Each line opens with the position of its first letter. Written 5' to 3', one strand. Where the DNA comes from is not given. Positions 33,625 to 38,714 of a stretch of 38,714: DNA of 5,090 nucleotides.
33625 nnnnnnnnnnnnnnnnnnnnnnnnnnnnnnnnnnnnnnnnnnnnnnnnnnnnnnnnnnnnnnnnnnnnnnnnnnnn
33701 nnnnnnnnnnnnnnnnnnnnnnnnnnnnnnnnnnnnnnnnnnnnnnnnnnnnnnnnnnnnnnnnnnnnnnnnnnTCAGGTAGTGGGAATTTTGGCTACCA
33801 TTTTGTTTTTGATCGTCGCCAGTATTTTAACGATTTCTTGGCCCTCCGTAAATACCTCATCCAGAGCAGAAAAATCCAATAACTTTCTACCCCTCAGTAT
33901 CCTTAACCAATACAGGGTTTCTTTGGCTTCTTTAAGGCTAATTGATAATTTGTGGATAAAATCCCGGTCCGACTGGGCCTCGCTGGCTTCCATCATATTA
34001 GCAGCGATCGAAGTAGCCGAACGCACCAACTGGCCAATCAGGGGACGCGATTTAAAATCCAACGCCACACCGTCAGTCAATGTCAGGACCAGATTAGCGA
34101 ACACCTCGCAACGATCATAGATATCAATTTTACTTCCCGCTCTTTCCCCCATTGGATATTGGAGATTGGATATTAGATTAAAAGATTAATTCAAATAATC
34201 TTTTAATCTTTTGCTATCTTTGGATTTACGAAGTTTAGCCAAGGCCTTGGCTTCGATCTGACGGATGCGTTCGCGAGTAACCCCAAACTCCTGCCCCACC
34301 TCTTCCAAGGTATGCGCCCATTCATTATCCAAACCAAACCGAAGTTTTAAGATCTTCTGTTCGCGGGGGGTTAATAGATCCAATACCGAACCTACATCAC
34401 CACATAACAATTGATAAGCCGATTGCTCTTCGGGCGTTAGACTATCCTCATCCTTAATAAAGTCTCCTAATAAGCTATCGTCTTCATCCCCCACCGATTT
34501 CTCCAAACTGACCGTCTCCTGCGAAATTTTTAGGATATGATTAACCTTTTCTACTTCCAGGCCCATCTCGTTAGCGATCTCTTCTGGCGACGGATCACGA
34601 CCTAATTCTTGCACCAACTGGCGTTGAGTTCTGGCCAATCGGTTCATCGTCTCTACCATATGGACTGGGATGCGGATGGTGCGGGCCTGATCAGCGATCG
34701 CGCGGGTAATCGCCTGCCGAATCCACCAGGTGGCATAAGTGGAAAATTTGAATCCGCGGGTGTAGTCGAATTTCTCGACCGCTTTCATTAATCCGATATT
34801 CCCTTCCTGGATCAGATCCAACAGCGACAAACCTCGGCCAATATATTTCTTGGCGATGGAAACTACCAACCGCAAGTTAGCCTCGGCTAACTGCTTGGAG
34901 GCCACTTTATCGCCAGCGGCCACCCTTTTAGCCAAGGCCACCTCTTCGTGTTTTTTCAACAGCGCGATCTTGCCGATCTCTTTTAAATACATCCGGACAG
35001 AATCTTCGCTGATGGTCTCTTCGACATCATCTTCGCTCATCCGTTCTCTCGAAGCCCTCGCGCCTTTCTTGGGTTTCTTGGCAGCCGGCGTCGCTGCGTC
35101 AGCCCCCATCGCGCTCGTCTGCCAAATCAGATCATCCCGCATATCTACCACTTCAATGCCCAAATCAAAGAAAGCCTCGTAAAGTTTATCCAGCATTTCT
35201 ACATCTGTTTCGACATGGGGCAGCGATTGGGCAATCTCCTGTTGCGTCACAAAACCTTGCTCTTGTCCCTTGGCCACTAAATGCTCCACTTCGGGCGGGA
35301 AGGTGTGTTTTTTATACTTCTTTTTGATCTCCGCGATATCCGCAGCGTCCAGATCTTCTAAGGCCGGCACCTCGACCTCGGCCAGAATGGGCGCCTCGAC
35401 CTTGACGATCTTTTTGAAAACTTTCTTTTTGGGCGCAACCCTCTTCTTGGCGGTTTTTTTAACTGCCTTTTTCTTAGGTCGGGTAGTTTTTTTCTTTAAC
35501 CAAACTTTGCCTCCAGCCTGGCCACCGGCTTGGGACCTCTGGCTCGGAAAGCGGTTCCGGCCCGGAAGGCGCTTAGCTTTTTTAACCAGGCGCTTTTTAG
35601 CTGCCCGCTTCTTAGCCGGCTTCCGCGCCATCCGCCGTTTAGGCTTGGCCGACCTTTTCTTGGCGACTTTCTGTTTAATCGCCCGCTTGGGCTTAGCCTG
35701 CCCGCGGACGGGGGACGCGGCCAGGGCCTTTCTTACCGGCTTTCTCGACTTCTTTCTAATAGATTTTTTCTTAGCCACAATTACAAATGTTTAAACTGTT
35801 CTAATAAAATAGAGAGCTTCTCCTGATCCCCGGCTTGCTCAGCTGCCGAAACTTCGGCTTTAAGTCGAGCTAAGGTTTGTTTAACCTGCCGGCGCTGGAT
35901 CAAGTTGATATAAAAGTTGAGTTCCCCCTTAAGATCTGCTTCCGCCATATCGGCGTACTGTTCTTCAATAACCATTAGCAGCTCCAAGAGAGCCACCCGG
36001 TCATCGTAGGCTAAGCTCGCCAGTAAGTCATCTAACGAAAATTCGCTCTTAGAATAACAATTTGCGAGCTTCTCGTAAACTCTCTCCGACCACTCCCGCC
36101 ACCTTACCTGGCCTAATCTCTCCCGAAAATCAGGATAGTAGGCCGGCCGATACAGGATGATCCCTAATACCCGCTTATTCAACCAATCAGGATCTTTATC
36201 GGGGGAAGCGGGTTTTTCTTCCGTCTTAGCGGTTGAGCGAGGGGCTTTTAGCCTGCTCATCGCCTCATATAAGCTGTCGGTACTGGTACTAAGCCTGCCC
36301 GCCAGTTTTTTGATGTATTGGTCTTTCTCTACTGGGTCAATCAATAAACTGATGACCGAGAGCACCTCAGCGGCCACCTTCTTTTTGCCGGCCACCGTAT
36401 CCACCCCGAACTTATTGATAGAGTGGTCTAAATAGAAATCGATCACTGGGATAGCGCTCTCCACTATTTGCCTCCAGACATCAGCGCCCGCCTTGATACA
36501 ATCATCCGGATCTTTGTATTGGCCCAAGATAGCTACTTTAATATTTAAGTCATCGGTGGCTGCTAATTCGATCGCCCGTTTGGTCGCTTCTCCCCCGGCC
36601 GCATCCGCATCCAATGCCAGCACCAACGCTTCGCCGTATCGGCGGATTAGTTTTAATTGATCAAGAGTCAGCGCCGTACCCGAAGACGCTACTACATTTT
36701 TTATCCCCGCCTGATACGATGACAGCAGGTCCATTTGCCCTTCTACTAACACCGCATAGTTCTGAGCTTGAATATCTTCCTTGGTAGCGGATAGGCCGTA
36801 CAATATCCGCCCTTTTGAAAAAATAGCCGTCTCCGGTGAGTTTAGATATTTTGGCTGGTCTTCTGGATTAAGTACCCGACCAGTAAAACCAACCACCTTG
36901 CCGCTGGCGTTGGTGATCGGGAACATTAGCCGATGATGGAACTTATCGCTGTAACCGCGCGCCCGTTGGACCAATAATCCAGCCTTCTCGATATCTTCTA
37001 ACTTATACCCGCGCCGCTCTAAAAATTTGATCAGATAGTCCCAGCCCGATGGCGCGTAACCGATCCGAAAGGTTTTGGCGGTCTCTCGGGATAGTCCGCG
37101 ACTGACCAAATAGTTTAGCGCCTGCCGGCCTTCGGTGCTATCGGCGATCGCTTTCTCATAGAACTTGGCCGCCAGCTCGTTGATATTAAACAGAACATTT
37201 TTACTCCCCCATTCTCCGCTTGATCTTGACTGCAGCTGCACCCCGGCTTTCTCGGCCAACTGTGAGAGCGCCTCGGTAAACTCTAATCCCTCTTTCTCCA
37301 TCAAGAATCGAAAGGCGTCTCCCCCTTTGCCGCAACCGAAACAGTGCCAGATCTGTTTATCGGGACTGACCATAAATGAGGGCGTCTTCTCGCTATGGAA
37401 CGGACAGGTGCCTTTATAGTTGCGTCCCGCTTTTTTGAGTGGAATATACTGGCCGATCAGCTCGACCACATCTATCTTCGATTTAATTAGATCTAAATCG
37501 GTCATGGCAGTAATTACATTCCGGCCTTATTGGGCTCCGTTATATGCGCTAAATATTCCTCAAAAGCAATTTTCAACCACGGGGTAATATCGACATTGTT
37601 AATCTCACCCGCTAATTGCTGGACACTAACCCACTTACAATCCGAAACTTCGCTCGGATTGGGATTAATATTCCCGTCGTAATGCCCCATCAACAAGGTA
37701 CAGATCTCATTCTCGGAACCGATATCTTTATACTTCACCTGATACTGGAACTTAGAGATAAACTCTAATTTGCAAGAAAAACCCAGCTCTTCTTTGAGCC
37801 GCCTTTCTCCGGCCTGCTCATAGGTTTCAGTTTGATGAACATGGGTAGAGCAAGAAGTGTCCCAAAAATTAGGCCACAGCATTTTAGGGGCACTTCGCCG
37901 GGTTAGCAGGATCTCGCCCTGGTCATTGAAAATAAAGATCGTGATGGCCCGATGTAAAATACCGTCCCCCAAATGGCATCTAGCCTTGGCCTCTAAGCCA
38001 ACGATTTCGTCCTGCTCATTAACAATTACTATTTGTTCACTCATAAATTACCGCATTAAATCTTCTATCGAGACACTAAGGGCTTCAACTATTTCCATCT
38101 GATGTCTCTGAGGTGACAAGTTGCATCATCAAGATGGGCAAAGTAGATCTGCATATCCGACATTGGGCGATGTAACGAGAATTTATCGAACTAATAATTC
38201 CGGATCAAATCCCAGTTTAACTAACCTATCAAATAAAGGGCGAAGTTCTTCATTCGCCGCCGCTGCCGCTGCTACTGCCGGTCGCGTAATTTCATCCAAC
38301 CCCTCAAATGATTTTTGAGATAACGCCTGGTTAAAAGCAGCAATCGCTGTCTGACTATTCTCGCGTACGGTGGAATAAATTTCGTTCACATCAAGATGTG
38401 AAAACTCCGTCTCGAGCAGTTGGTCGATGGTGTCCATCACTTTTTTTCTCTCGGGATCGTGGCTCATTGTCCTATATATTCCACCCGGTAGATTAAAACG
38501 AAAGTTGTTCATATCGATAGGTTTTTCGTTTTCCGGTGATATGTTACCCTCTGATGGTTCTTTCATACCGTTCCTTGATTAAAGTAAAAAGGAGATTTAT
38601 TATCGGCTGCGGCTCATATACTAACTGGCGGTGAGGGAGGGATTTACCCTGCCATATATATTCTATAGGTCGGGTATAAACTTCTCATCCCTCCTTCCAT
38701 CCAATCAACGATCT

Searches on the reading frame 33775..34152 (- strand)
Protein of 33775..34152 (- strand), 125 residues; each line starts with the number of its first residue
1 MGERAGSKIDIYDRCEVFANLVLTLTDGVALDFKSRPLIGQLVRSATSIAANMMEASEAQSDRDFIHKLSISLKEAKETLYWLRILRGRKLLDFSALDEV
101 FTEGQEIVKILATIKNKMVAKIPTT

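Call 9: search_protein_families(library=pfam, proteins=[window:33775-34152:-], max_evalue=0.01)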
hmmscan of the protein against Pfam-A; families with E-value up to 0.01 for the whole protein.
window:33775-34152:- (125 aa): 1 family
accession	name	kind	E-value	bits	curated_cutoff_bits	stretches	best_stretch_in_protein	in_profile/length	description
PF05635.17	23S_rRNA_IVP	-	3.6e-20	72.6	33.8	1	8-112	2-105/106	23S rRNA-intervening sequence protein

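Call 66: search_protein_families(library=pfam, proteins=[window:33775-34152:-], max_evalue=0.01)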
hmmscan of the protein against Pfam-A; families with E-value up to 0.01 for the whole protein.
window:33775-34152:- (125 aa): 1 family
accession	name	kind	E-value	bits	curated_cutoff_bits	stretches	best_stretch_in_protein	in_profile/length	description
PF05635.17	23S_rRNA_IVP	-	3.6e-20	72.6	33.8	1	8-112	2-105/106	23S rRNA-intervening sequence protein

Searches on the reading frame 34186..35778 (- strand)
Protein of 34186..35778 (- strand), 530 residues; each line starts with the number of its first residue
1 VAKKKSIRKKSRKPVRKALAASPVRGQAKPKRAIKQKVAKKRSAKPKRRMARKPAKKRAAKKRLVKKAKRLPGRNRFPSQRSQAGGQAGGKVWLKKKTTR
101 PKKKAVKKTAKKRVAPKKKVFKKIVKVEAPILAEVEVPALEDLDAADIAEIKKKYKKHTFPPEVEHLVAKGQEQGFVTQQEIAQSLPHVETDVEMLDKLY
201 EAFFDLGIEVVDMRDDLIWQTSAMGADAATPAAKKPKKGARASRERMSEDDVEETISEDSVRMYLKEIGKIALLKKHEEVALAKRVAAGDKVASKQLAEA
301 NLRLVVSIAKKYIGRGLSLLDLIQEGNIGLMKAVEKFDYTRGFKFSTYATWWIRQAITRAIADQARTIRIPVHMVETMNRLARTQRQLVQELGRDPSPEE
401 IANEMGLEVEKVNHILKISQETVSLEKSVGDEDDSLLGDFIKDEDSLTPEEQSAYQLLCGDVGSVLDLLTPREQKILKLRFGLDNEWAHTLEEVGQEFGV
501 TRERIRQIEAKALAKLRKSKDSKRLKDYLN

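Call 9: search_protein_families(library=pfam, proteins=[window:34186-35778:-], max_evalue=0.01)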
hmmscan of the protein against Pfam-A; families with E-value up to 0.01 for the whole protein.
window:34186-35778:- (530 aa): 5 families
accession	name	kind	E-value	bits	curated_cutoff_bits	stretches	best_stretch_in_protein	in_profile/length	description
PF04539.22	Sigma70_r3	-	1.5e-25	89.5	25.3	1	376-452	1-77/78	Sigma-70 region 3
PF04542.20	Sigma70_r2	-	4.1e-24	84.6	24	1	297-367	1-71/71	Sigma-70 region 2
PF04545.22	Sigma70_r4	-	4e-19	68.3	24.1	1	465-518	1-50/50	Sigma-70, region 4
PF00140.25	Sigma70_r1_2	-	3.1e-15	56.3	22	1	259-291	1-33/34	Sigma-70 factor, region 1.2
PF03979.19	Sigma70_r1_1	-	8.2e-12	45.4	22.5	1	163-216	6-59/81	Sigma-70 factor, region 1.1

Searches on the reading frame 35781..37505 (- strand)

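Call 9: search_protein_families(library=pfam, proteins=[window:35781-37505:-], max_evalue=0.01)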
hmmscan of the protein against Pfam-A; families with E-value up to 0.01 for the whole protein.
window:35781-37505:- (574 aa): 7 families
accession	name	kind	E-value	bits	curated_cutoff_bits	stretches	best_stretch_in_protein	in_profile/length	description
PF08275.17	DNAG_N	-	4.8e-42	143.5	26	1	115-241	1-127/128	DNA primase catalytic core, N-terminal domain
PF01807.25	Zn_ribbon_DnaG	-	1.5e-37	127.7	24.9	1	4-94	6-96/98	CHC2 zinc finger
PF13155.12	Toprim_2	-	3.1e-22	79.2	22.1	1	252-336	1-87/88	Toprim-like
PF13662.12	Toprim_4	-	4e-16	59.4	25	1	250-324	2-83/85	Toprim domain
PF10410.14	DnaB_bind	-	3.3e-11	43.7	20.6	1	355-408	1-54/56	DnaB-helicase binding domain of primase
PF01751.28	Toprim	-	1.7e-10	41.3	23.1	1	252-317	3-86/96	Toprim domain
PF13362.12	Toprim_3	-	1.3e-06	29.2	27.2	1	251-339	2-91/95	Toprim domain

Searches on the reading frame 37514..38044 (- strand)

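Call 9: search_protein_families(library=pfam, proteins=[window:37514-38044:-], max_evalue=0.01)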
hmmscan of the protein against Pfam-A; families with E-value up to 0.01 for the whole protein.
window:37514-38044:- (176 aa): 2 families
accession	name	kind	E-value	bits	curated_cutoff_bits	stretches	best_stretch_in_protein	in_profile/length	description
PF00293.34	NUDIX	-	8.1e-21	74.9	21.1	1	30-156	2-133/134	NUDIX domain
PF14815.12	NUDIX_4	-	9.3e-05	22.6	35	1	37-145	4-99/113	NUDIX domain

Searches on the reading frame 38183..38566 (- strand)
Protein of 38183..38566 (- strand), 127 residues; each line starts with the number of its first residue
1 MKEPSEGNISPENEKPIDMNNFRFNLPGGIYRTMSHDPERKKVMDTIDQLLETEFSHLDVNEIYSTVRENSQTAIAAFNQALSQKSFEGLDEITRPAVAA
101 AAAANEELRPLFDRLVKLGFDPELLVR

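Call 52: find_encoding_contigs(protein=window:38183-38566:-, flank=10000, max_places=4)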
Protein window:38183-38566:- (127 aa): 17 contigs read that carry it; 4 places shown.
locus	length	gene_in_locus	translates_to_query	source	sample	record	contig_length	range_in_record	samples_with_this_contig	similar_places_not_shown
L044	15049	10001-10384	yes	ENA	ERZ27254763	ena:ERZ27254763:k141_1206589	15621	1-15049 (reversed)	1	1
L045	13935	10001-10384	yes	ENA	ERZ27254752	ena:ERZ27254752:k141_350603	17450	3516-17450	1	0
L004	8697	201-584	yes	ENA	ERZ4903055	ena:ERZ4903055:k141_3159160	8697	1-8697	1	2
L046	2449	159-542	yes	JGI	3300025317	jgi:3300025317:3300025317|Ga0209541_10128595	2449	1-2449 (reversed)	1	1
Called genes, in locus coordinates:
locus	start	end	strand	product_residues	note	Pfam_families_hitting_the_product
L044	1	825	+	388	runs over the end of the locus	PF08529:NusA_N, PF00575:S1 (weak), PF13184:KH_NusA_1st, PF26594:KH_NusA_2nd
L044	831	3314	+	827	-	PF02861:Clp_N, PF23569:NBD_SMAX1 (weak), PF00004:AAA, PF17871:AAA_lid_9, PF00004:AAA, PF07724:AAA_2, PF07728:AAA_5, PF10431:ClpB_D2-small, +8 more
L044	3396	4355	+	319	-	PF13638:PIN_4 (faint)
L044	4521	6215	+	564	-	PF16158:N_BRCA1_IG (faint)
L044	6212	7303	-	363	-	PF01926:MMR_HSR1, PF02421:FeoB_N (weak), PF06071:YchF-GTPase_C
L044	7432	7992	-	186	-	PF08207:EFP_N, PF01132:EFP, PF09285:Elong-fact-P_C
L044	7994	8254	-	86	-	PF01084:Ribosomal_S18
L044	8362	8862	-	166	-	PF00436:SSB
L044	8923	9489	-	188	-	PF01250:Ribosomal_S6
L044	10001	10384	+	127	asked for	-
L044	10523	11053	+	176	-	PF00293:NUDIX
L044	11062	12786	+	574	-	PF01807:Zn_ribbon_DnaG, PF08275:DNAG_N, PF01751:Toprim, PF13155:Toprim_2, PF13362:Toprim_3 (weak), PF13662:Toprim_4, PF10410:DnaB_bind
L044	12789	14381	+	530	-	PF03979:Sigma70_r1_1, PF00140:Sigma70_r1_2, PF04542:Sigma70_r2, PF04539:Sigma70_r3, PF04545:Sigma70_r4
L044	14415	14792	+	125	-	PF05635:23S_rRNA_IVP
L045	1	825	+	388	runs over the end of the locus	PF08529:NusA_N, PF00575:S1 (weak), PF13184:KH_NusA_1st, PF26594:KH_NusA_2nd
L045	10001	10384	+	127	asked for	-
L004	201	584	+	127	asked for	-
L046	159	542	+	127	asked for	-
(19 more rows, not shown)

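Call 54: list_cluster_members(proteins=[L044:831-3314:+, L044:6212-7303:-])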
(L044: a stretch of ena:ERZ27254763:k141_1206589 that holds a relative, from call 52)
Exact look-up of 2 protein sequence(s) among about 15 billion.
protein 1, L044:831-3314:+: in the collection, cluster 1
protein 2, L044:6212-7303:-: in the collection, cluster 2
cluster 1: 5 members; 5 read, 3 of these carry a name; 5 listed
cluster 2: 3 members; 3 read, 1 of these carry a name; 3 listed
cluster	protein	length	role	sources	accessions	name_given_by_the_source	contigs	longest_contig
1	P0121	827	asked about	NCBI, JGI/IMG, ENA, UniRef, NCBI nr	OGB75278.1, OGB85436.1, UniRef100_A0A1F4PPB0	hypothetical protein A2810_01320 [candidate division Kazan bacterium ... | Clp R domain-containing protein n=1 Tax=candidate division Kazan bacterium ... | MAG: hypothetical protein A2810_01320 [candidate division Kazan bacterium ...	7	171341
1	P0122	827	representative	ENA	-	-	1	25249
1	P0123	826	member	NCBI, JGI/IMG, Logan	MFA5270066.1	MAG: ATP-dependent Clp protease ATP-binding subunit [Patescibacteria group bacterium] | ATP-dependent Clp protease ATP-binding subunit ClpC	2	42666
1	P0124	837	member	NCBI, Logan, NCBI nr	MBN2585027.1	ATP-dependent Clp protease ATP-binding subunit [Patescibacteria group bacterium]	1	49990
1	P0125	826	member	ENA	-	-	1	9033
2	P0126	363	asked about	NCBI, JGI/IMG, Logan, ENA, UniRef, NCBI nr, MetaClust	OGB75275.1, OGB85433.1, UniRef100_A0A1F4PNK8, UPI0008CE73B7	redox-regulated ATPase YchF [candidate division Kazan bacterium ... | Ribosome-binding ATPase YchF n=1 Tax=candidate division Kazan bacterium ... | MAG: redox-regulated ATPase YchF [candidate division Kazan bacterium ...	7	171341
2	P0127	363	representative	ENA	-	-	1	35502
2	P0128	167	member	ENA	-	-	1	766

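Call 60: search_protein_families(library=pfam, proteins=[window:38183-38566:-], max_evalue=0.001)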
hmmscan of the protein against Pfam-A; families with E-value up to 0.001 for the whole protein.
window:38183-38566:- (127 aa): 0 families
